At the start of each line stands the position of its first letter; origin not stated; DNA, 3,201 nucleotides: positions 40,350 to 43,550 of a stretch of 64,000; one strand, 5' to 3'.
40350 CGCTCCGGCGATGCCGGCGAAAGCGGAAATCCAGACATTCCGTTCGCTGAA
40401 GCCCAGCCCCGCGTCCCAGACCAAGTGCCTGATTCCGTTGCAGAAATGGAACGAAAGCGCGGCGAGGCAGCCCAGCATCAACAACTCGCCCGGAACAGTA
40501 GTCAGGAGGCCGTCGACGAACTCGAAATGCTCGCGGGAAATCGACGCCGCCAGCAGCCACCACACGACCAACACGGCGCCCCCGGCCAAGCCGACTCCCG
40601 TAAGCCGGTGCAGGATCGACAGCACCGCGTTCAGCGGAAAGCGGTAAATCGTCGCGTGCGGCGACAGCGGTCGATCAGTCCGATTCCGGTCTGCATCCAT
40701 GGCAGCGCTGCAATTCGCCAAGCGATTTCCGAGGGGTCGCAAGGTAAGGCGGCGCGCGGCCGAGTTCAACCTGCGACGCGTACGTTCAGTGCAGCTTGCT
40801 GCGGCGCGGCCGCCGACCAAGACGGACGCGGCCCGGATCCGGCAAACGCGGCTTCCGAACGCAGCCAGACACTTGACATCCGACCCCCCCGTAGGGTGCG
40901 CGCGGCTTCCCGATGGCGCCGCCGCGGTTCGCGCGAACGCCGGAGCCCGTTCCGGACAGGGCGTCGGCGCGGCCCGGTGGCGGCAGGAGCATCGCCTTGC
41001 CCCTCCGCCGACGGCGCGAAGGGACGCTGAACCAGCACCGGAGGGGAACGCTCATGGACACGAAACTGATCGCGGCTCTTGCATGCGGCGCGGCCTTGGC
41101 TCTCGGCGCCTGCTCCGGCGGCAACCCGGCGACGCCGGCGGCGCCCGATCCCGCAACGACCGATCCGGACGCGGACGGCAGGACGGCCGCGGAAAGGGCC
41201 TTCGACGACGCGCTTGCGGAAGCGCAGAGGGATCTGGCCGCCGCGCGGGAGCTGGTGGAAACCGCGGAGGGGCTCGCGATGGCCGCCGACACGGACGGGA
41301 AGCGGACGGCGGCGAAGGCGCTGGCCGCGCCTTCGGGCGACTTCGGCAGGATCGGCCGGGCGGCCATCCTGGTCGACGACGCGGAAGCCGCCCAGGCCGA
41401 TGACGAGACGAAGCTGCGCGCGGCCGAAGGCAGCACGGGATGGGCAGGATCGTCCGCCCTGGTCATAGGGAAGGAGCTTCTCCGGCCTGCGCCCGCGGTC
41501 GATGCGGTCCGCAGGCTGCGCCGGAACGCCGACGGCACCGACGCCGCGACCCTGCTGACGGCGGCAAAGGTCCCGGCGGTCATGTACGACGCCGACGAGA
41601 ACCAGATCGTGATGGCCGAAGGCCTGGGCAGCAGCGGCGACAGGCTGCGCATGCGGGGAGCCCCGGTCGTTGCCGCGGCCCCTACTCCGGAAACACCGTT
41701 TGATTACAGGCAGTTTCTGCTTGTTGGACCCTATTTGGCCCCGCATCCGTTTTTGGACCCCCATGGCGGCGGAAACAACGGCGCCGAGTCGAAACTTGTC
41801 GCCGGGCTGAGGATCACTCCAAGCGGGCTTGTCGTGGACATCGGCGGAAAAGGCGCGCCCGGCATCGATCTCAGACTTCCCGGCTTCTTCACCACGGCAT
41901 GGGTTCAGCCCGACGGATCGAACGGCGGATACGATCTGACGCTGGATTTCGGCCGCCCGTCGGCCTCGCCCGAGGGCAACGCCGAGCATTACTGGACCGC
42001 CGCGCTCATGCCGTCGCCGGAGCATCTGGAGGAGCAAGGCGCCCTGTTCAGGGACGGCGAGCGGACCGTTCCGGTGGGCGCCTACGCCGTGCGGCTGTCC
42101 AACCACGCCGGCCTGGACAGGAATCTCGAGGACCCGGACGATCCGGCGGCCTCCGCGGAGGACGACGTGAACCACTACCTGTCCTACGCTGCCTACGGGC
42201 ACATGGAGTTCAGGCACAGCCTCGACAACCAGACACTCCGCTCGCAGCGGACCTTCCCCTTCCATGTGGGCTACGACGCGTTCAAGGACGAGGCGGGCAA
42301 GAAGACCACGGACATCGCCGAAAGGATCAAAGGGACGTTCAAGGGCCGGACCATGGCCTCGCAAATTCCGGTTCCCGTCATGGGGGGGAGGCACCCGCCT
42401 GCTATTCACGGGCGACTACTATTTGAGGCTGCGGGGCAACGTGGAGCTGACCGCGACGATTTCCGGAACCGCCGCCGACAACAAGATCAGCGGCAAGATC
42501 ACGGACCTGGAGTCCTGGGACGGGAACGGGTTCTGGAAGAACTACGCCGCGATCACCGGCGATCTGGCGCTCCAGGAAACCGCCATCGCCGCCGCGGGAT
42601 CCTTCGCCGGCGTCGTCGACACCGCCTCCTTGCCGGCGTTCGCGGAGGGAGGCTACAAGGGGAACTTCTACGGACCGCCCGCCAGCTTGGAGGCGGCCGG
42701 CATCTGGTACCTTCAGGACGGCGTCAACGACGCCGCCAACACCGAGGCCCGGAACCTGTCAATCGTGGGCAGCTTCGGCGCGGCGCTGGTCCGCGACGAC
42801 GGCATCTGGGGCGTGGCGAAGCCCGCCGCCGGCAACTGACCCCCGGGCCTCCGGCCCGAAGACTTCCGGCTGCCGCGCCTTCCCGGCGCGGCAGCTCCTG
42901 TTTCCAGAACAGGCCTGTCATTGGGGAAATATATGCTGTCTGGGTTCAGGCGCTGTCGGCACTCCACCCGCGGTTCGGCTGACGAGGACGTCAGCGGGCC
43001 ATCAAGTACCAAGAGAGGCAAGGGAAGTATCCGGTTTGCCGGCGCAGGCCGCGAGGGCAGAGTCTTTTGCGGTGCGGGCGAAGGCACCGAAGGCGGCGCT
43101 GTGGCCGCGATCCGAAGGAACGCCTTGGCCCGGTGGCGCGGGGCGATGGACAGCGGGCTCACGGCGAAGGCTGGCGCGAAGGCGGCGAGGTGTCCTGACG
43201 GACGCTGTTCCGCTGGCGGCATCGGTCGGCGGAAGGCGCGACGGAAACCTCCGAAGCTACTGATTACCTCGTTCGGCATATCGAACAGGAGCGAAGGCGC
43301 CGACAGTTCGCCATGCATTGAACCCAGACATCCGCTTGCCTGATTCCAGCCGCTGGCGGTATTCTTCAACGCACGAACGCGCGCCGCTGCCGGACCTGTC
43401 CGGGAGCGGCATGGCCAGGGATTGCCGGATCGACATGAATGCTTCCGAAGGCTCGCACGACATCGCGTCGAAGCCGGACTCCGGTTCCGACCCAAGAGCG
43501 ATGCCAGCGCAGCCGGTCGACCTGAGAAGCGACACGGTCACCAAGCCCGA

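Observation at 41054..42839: TbpB-like surface lipoprotein gene interrupted exactly at a G7 tract: candidate phase-variation switch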

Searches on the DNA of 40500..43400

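Call 47: search_rna_families(source=window, start=40500, end=43400, threshold=evalue, max_evalue=1)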
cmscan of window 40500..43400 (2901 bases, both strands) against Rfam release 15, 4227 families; matches with E-value up to 1: 0.
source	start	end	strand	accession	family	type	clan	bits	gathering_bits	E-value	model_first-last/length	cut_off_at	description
